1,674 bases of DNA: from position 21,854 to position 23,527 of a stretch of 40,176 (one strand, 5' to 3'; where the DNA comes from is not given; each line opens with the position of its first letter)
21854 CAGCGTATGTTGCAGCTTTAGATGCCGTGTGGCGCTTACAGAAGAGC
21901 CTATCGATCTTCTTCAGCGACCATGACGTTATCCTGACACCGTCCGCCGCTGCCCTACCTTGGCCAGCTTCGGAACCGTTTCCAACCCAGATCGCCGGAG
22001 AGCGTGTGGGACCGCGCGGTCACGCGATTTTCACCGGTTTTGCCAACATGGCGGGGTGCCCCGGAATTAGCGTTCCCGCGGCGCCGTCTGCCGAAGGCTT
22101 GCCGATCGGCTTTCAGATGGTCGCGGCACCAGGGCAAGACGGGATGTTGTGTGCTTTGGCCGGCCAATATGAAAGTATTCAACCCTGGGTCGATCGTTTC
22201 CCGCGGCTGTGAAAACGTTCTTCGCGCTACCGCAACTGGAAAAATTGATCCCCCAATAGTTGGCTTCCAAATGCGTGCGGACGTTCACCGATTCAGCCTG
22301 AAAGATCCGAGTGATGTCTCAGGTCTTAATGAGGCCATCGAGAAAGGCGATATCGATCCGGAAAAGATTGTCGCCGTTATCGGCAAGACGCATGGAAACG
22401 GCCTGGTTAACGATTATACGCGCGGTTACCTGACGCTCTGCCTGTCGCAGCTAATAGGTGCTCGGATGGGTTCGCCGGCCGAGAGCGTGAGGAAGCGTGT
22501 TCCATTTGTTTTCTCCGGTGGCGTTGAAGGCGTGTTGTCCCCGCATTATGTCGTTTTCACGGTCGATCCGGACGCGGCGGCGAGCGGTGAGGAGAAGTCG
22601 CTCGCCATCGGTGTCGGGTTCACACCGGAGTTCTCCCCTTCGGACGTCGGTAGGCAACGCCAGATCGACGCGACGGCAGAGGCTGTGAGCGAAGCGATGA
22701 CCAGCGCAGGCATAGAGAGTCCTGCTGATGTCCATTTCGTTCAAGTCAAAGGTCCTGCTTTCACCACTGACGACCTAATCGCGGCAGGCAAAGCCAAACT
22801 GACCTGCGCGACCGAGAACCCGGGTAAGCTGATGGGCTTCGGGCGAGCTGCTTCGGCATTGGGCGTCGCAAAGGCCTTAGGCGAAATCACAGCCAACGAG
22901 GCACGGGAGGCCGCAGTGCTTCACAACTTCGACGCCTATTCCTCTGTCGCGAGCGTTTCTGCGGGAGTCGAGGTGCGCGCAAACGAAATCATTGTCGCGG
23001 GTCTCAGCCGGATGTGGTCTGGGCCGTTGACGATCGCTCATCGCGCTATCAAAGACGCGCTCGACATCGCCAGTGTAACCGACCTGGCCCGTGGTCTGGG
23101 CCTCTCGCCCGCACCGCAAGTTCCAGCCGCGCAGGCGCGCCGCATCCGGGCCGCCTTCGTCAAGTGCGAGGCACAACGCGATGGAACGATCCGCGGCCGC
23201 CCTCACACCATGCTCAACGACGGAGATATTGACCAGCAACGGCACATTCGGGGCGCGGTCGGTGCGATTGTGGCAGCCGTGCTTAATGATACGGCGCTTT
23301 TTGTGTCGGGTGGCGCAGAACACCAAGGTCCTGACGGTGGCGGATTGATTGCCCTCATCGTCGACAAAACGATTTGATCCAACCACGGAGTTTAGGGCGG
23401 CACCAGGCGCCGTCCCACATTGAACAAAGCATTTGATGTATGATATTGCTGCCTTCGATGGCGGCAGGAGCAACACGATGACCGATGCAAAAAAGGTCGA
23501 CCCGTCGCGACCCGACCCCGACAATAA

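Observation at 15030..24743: Candidate undescribed N-heterocycle catabolic operon: BMP ABC importer + two AtzD/barbiturase-family enzymes + AS amidase + CoA-transferase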

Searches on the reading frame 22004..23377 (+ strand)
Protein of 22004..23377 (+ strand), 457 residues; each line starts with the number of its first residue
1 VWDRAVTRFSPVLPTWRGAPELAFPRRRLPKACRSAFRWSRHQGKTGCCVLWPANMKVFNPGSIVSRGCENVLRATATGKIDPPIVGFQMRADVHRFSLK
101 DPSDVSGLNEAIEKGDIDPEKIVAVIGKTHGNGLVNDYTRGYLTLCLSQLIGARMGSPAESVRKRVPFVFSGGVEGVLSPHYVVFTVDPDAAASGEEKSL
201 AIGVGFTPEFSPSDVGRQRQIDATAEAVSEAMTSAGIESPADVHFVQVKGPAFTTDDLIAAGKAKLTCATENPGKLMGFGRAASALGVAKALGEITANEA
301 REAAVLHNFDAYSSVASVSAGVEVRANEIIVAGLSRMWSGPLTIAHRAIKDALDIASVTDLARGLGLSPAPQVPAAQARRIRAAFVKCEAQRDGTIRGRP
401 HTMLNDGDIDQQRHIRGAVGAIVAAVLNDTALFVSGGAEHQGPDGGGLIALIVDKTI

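Call 4: search_protein_families(library=pfam, proteins=[window:22004-23377:+])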
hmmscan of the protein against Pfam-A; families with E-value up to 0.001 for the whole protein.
window:22004-23377:+ (457 aa): 1 family
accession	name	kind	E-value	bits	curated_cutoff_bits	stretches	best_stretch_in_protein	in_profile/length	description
PF09663.15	Amido_AtzD_TrzD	-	1e-127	426.6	25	1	94-454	2-358/358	Amidohydrolase ring-opening protein (Amido_AtzD_TrzD)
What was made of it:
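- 22271..23377 (+): AtzD/barbiturase-family ring-opening amidohydrolase B. 'Q-type': signature R-Q-R-G-G, GKTHGNG, loop ...GGGL. Pfam PF09663, 427 bits (call 4).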

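Call 5: search_protein_families(library=ncbifam, proteins=[window:22004-23377:+])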
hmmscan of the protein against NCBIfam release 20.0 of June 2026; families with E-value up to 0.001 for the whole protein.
window:22004-23377:+ (457 aa): 2 families
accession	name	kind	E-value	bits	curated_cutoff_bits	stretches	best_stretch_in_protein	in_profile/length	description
NF052395.1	CyanAcHdlAtzD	equivalog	8.2e-135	449.4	360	1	92-454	2-363/364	cyanuric acid amidohydrolase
TIGR02714.1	amido_AtzD_TrzD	subfamily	7e-117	390.5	153.1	1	93-454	2-365/366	ring-opening amidohydrolase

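Call 7: search_solved_structures(query=window:22271-23377:+, show_alignments=1)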
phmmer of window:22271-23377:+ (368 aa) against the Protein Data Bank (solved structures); distinct sequences matched with E-value up to 0.001: 7.
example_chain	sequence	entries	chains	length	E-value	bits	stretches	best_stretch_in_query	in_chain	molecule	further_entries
5t13_A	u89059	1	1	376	6.4e-94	318.1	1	1-364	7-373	Cyanuric acid amidohydrolase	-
6bum_A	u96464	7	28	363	1.4e-90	307.1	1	2-363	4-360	Cyanuric acid amidohydrolase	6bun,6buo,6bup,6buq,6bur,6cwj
6dhj_A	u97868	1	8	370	1.6e-88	300.3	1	2-364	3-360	Cyanuric acid amidohydrolase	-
4bvq_A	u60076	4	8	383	2.8e-85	289.7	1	3-363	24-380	CYANURIC ACID AMIDOHYDROLASE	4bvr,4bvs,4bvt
4nq3_A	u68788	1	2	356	2.7e-78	266.7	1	3-367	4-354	Cyanuric acid amidohydrolase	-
5hwe_A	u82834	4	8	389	2.2e-74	253.9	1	4-365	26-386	Barbiturase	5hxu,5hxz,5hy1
5hy0_A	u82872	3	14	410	7.5e-48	166.6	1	2-365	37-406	Ring-opening amidohydrolase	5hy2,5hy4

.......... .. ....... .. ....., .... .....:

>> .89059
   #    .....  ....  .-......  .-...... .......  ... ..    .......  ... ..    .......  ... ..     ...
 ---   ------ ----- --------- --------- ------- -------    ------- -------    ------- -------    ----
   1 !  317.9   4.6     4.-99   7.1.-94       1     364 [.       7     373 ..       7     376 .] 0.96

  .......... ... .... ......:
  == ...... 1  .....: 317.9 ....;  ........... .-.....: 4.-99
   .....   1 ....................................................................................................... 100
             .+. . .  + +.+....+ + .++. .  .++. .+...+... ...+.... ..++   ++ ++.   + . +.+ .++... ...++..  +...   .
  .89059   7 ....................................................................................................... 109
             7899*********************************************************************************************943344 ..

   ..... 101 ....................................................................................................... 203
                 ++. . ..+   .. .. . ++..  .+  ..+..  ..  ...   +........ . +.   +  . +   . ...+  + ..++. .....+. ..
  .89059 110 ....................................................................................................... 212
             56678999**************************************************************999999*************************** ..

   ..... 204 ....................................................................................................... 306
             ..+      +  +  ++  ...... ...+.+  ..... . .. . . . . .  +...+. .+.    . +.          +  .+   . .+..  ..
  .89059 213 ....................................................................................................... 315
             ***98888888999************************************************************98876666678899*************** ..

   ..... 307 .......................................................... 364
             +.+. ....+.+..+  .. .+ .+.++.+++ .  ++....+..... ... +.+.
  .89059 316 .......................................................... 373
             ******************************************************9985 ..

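Call 11: find_homologous_proteins(query=window:22271-23377:+, max_evalue=1e-30)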
Query window:22271-23377:+ (368 aa): 5732 proteins with E <= 1e-30 among 8000 candidates; the best 120 are listed.
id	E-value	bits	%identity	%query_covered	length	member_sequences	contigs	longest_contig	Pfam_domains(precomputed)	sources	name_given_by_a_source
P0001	5.6e-217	738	93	100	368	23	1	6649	PF09663.16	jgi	jgi:cyanuric acid amidohydrolase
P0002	6.5e-211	718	91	100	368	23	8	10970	PF09663.16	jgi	jgi:cyanuric acid amidohydrolase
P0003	1.3e-199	680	86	100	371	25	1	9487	PF09663.16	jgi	-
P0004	4.8e-198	675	86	99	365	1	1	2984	PF09663.16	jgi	jgi:cyanuric acid amidohydrolase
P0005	9.9e-197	671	84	99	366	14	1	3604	PF09663.16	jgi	jgi:cyanuric acid amidohydrolase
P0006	1.2e-196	671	86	99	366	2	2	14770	PF09663.16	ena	-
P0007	1.7e-196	670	84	99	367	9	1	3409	PF09663.16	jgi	jgi:cyanuric acid amidohydrolase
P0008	7.4e-196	668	84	100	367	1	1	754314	PF09663.16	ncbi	-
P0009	2.1e-195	667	84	99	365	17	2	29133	PF09663.16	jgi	-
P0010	2.9e-195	666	84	99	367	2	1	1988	PF09663.16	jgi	jgi:cyanuric acid amidohydrolase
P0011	4.6e-195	666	83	100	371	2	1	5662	PF09663.16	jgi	jgi:cyanuric acid amidohydrolase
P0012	7.3e-195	665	83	99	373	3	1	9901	PF09663.16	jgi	jgi:cyanuric acid amidohydrolase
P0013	3.5e-193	659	82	99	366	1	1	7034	PF09663.16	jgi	jgi:cyanuric acid amidohydrolase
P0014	1.6e-192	657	82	99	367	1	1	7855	PF09663.16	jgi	jgi:cyanuric acid amidohydrolase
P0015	3.3e-192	656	82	99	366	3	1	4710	PF09663.16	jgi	jgi:cyanuric acid amidohydrolase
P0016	6.5e-192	655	83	99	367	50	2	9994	PF09663.16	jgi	jgi:cyanuric acid amidohydrolase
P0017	5.5e-191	652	83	99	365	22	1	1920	PF09663.16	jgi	jgi:cyanuric acid amidohydrolase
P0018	1.4e-190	651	83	99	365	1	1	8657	PF09663.16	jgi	jgi:cyanuric acid amidohydrolase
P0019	2.1e-190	650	81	99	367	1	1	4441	PF09663.16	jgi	-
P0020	6.3e-190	649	81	99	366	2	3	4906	PF09663.16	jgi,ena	jgi:cyanuric acid amidohydrolase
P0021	1.0e-189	648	82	99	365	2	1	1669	PF09663.16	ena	-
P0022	4.3e-189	646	81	99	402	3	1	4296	PF09663.16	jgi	jgi:cyanuric acid amidohydrolase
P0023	4.4e-189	646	80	99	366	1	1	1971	PF09663.16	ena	-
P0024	1.8e-188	644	83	97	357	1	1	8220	PF09663.16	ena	-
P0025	2.2e-188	644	81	99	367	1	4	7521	PF09663.16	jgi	jgi:cyanuric acid amidohydrolase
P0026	3.6e-188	643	82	99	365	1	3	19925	PF09663.16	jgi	jgi:cyanuric acid amidohydrolase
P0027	6.7e-188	642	82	99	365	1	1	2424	PF09663.16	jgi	jgi:cyanuric acid amidohydrolase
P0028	2.5e-186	637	82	97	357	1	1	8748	PF09663.16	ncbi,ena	-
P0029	1.1e-185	635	79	99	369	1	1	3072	PF09663.16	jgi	jgi:cyanuric acid amidohydrolase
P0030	7.4e-185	632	78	99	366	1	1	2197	PF09663.16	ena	-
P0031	1.1e-184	631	78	99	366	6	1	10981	PF09663.16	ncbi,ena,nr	ncbi:MAG: ring-opening amidohydrolase [Verrucomicrobia bacterium]|nr:ring-opening amidohydrolase [Ve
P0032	1.3e-184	631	80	99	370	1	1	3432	PF09663.16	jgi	jgi:cyanuric acid amidohydrolase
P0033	5.3e-184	629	80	99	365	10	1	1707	PF09663.16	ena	-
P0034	2.1e-183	627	80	99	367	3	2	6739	PF09663.16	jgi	jgi:cyanuric acid amidohydrolase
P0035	4.7e-183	626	80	99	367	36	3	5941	PF09663.16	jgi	jgi:cyanuric acid amidohydrolase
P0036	6.8e-183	626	78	99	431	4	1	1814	PF09663.16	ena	-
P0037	1.1e-182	625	78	99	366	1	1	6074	PF09663.16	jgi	-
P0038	1.2e-182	625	78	99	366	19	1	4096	PF09663.16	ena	-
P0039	2.1e-182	624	79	99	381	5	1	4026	PF09663.16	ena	-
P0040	3.4e-182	623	78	99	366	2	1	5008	PF09663.16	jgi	jgi:cyanuric acid amidohydrolase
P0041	4.4e-182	623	79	99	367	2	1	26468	PF09663.16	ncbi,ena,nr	ncbi:MAG: ring-opening amidohydrolase [Verrucomicrobia bacterium]|nr:ring-opening amidohydrolase [Ve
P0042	1.6e-181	621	78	99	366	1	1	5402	PF09663.16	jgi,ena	jgi:cyanuric acid amidohydrolase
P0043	4.0e-181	620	80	99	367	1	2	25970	PF09663.16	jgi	jgi:cyanuric acid amidohydrolase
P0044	7.1e-180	616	80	99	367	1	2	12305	PF09663.16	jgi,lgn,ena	-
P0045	3.7e-179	613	77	99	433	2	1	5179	PF09663.16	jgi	jgi:cyanuric acid amidohydrolase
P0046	8.2e-178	609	78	97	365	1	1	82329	PF09663.16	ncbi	-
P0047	1.4e-168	578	73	100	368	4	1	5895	PF09663.16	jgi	jgi:cyanuric acid amidohydrolase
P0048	2.4e-162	558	72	99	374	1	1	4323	PF09663.16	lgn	-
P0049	3.5e-162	557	71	99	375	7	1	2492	PF09663.16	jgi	jgi:cyanuric acid amidohydrolase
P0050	2.6e-161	555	72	99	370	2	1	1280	PF09663.16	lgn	-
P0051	1.4e-160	552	70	99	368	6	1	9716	PF09663.16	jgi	jgi:cyanuric acid amidohydrolase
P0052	3.9e-158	544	70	99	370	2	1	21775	PF09663.16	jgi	jgi:cyanuric acid amidohydrolase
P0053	3.7e-157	541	69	100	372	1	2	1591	PF09663.16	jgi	jgi:cyanuric acid amidohydrolase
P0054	9.7e-157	540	69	99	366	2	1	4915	PF09663.16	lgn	-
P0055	2.4e-156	538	68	99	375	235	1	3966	PF09663.16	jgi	-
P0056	5.1e-155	534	69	99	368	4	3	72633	PF09663.16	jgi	jgi:cyanuric acid amidohydrolase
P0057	6.7e-155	533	71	99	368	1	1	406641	PF09663.16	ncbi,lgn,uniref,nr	ncbi:ring-opening amidohydrolase [Prosthecomicrobium pneumaticum]|uniref:Cyclic amide hydrolase n=1 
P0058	1.2e-154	533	69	99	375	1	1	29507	PF09663.16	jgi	jgi:cyanuric acid amidohydrolase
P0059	1.5e-154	532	69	100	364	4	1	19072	PF09663.16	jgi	jgi:cyanuric acid amidohydrolase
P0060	1.6e-154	532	69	99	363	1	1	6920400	PF09663.16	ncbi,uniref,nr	ncbi:ring-opening amidohydrolase [Labrys monachus]|uniref:Cyclic amide hydrolase n=1 Tax=Labrys mona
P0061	6.3e-154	530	69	99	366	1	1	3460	PF09663.16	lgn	-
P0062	1.2e-153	529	69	99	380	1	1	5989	PF09663.16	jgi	jgi:cyanuric acid amidohydrolase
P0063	2.4e-153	528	68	99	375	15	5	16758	PF09663.16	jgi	jgi:cyanuric acid amidohydrolase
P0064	2.6e-153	528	68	99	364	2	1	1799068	PF09663.16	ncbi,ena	-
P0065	3.2e-153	528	69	99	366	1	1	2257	PF09663.16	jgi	jgi:cyanuric acid amidohydrolase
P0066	9.4e-153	526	68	99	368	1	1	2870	PF09663.16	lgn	-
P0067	3.2e-152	525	68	99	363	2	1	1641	PF09663.16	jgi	jgi:cyanuric acid amidohydrolase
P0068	3.2e-152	525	68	99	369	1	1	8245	PF09663.16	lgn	-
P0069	1.3e-151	523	67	99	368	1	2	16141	PF09663.16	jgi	jgi:cyanuric acid amidohydrolase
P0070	1.8e-151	522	67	99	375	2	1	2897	PF09663.16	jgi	jgi:cyanuric acid amidohydrolase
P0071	4.7e-151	521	68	99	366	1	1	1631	PF09663.16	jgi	-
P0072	9.1e-151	520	67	100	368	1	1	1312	PF09663.16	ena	-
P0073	9.8e-151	520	70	99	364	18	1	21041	PF09663.16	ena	-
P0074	1.0e-150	520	68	100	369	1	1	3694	PF09663.16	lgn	-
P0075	1.0e-150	520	68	100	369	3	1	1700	PF09663.16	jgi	jgi:cyanuric acid amidohydrolase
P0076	1.1e-150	520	67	100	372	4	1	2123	PF09663.16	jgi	jgi:cyanuric acid amidohydrolase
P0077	1.2e-150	520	66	99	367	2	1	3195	PF09663.16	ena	-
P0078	1.2e-150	519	69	99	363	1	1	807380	PF09663.16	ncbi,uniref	ncbi:ring-opening amidohydrolase [Chelatococcus sp. GCM10030263]|uniref:cyanuric acid amidohydrolase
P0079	1.3e-150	519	68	99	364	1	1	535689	PF09663.16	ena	-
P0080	2.0e-150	519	67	99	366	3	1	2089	PF09663.16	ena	-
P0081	2.5e-150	518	67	99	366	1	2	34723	PF09663.16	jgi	jgi:cyanuric acid amidohydrolase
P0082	2.6e-150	518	68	99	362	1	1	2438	PF09663.16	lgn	-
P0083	3.5e-150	518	67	99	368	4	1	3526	PF09663.16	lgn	-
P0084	6.4e-150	517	68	99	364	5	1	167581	PF09663.16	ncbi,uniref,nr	ncbi:ring-opening amidohydrolase [Mesorhizobium sp. BR1-1-16]|uniref:cyanuric acid amidohydrolase n=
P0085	1.1e-149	516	67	99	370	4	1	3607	PF09663.16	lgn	-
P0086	1.2e-149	516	67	99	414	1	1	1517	PF09663.16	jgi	jgi:cyanuric acid amidohydrolase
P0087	1.2e-149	516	67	99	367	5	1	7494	PF09663.16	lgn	-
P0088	1.6e-149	516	67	100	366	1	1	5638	PF09663.16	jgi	jgi:cyanuric acid amidohydrolase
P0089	2.4e-149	515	68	99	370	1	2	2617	PF09663.16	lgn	-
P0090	2.9e-149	515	67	99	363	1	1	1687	PF09663.16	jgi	jgi:cyanuric acid amidohydrolase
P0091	3.8e-149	515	67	99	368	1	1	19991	PF09663.16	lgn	-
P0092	4.7e-149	514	68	99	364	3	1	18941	PF09663.16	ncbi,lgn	-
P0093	5.1e-149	514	68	99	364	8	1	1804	PF09663.16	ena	-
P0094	7.6e-149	514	66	99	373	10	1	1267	PF09663.16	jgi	jgi:cyanuric acid amidohydrolase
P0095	1.2e-148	513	67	99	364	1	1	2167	PF09663.16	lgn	-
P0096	1.5e-148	513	67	99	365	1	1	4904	PF09663.16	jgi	jgi:cyanuric acid amidohydrolase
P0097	2.3e-148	512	67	99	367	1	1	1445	PF09663.16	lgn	-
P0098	2.8e-148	512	67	99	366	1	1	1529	PF09663.16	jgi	jgi:cyanuric acid amidohydrolase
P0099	3.2e-148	512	67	100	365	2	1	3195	PF09663.16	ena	-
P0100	4.2e-148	511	67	99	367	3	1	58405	PF09663.16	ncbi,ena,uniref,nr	ncbi:MAG: ring-opening amidohydrolase [Bauldia sp.]|uniref:cyanuric acid amidohydrolase n=1 Tax=Baul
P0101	4.7e-148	511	69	99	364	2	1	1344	PF09663.16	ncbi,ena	-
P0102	7.1e-148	510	67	99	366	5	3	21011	PF09663.16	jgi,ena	-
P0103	8.7e-148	510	67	99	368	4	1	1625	PF09663.16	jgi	jgi:cyanuric acid amidohydrolase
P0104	1.2e-147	510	68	100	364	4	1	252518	PF09663.16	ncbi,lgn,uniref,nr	ncbi:MAG: ring-opening amidohydrolase [Devosia sp.]|uniref:cyanuric acid amidohydrolase n=1 Tax=Devo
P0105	1.3e-147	509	66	99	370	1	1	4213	PF09663.16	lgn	-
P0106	2.2e-147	509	66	100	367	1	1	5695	PF09663.16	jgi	jgi:cyanuric acid amidohydrolase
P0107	3.4e-147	508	66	99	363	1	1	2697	PF09663.16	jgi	jgi:cyanuric acid amidohydrolase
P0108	4.0e-147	508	68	99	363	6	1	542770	PF09663.16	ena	-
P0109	4.7e-147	508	65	99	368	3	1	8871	PF09663.16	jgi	jgi:cyanuric acid amidohydrolase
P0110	4.7e-147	508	66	100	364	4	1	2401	PF09663.16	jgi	jgi:cyanuric acid amidohydrolase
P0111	5.5e-147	507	66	99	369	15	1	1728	PF09663.16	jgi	-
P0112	5.7e-147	507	67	97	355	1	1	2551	PF09663.16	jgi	jgi:cyanuric acid amidohydrolase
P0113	6.3e-147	507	67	99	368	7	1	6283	PF09663.16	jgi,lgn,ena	-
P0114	1.2e-146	506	65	99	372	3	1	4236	PF09663.16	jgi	jgi:cyanuric acid amidohydrolase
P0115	1.4e-146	506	66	99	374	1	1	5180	PF09663.16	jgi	jgi:cyanuric acid amidohydrolase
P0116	1.6e-146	506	67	99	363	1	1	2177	PF09663.16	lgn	-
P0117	2.1e-146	506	67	99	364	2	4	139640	PF09663.16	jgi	jgi:cyanuric acid amidohydrolase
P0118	2.6e-146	505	67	99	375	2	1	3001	PF09663.16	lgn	-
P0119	3.1e-146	505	65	100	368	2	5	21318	PF09663.16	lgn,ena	-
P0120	3.5e-146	505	64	100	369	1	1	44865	PF09663.16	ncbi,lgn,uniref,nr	ncbi:cyanuric acid amidohydrolase [Phyllobacterium trifolii]|uniref:Cyclic amide hydrolase n=1 Tax=P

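Call 12: find_encoding_contigs(protein=P0008, flank=10000, max_places=2)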
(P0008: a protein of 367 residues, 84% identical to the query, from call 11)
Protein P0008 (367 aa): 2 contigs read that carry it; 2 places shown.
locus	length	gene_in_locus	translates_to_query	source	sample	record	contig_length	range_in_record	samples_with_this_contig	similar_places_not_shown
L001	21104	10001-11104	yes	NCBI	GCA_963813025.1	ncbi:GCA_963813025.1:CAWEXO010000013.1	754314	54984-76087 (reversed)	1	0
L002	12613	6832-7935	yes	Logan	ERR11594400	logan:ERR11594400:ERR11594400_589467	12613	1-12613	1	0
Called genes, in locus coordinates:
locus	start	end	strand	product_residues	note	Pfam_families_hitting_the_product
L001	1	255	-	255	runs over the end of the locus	PF00005:ABC_tran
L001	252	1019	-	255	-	PF00528:BPD_transp_1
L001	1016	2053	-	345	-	PF13379:NMT1_2, PF12974:Phosphonate-bd (weak), PF09084:NMT1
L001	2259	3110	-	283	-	PF01370:Epimerase (weak)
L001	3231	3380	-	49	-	PF13366:PDDEXK_3 (weak)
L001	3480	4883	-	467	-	PF01425:Amidase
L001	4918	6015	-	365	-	PF09663:Amido_AtzD_TrzD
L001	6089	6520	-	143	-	PF02653:BPD_transp_2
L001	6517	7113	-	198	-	-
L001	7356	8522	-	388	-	PF00266:Aminotran_5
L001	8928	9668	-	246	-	PF00392:GntR, PF07729:FCD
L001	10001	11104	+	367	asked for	PF09663:Amido_AtzD_TrzD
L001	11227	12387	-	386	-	PF13378:MR_MLE_C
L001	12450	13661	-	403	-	PF13407:Peripla_BP_4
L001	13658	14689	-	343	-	PF02653:BPD_transp_2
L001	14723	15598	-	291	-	PF02653:BPD_transp_2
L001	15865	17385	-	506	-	PF00005:ABC_tran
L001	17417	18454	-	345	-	PF02492:cobW, PF07683:CobW_C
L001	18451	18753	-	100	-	-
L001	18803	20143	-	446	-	PF00083:Sugar_tr, PF07690:MFS_1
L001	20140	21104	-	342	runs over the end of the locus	PF01522:Polysacc_deac_1, PF10096:DUF2334 (weak)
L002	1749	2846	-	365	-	PF09663:Amido_AtzD_TrzD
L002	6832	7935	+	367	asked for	PF09663:Amido_AtzD_TrzD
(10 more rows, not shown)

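Call 13: find_encoding_contigs(protein=P0057, flank=10000, max_places=2)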
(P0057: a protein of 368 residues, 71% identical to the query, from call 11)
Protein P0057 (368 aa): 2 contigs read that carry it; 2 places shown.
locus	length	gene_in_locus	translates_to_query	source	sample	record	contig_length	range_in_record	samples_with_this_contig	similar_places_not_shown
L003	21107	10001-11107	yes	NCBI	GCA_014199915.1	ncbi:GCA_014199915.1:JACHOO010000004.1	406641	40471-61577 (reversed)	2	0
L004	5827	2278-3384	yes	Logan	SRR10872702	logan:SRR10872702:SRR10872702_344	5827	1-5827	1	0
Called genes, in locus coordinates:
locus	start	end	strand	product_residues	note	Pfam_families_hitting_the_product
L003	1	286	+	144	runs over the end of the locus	PF04480:DUF559, PF18741:MTES_1575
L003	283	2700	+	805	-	PF01588:tRNA_bind, PF03483:B3_4, PF03484:B5, PF17759:tRNA_synthFbeta, PF03147:FDX-ACB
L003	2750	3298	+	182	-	-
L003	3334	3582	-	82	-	PF06620:DUF1150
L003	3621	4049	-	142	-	PF00011:HSP20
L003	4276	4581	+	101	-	PF02617:ClpS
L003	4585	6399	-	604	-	PF01425:Amidase, PF21986:AH_C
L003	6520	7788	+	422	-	PF05559:DUF763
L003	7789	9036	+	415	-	PF00890:FAD_binding_2 (weak), PF01266:DAO (weak), PF01494:FAD_binding_3 (weak), PF07992:Pyr_redox_2 (faint), PF12831:FAD_oxidored (weak), PF13450:NAD_binding_8, PF13738:Pyr_redox_3 (faint), PF01593:Amino_oxidase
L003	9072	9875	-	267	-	PF00106:adh_short, PF13561:adh_short_C2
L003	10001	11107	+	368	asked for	PF09663:Amido_AtzD_TrzD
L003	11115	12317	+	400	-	PF01494:FAD_binding_3 (weak)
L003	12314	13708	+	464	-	PF01425:Amidase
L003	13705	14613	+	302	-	PF01073:3Beta_HSD, PF01370:Epimerase, PF02719:Polysacc_synt_2 (faint), PF04321:RmlD_sub_bind, PF16363:GDP_Man_Dehyd, PF07993:NAD_binding_4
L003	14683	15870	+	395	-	PF01380:SIS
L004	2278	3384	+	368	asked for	PF09663:Amido_AtzD_TrzD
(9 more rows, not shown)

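Call 14: find_encoding_contigs(protein=P0060, flank=10000, max_places=2)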
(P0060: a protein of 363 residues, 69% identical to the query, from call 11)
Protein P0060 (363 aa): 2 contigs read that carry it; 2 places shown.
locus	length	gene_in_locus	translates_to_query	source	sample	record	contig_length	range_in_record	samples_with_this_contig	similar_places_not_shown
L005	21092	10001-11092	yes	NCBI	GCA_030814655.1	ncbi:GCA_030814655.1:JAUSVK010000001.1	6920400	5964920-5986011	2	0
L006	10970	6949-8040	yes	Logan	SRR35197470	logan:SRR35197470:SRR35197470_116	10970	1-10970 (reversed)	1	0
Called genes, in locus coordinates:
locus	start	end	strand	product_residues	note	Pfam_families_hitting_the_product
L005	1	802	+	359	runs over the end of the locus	PF00596:Aldolase_II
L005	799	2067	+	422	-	PF00370:FGGY_N, PF02782:FGGY_C (weak)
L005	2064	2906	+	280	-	PF00702:Hydrolase (weak), PF13344:Hydrolase_6, PF00702:Hydrolase, PF13242:Hydrolase_like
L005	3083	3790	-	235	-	PF00392:GntR, PF07729:FCD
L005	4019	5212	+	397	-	PF00266:Aminotran_5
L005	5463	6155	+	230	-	PF09819:ABC_cobalt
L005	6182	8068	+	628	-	PF02463:SMC_N (weak), PF03193:RsgA_GTPase (faint), PF13476:AAA_23 (faint), PF13481:AAA_25 (faint), PF13555:AAA_29 (faint), PF00005:ABC_tran, PF00005:ABC_tran, PF13304:AAA_21 (weak), +9 more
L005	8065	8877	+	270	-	PF02361:CbiQ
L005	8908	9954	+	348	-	PF01557:FAA_hydrolase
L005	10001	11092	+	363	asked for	PF09663:Amido_AtzD_TrzD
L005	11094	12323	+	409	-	PF01494:FAD_binding_3 (faint)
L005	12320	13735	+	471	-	PF01425:Amidase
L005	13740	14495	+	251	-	PF00106:adh_short, PF08659:KR (weak), PF13561:adh_short_C2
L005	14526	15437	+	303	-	PF01370:Epimerase, PF02719:Polysacc_synt_2 (faint), PF04321:RmlD_sub_bind, PF16363:GDP_Man_Dehyd, PF01073:3Beta_HSD, PF07993:NAD_binding_4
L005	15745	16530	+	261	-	PF00392:GntR, PF07702:UTRA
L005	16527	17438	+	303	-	PF00294:PfkB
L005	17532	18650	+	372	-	PF01380:SIS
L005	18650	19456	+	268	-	PF03437:BtpA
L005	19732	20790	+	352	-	PF02608:Bmp, PF13407:Peripla_BP_4 (weak)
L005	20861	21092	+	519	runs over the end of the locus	PF00005:ABC_tran, PF13304:AAA_21 (faint), PF00005:ABC_tran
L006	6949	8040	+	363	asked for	PF09663:Amido_AtzD_TrzD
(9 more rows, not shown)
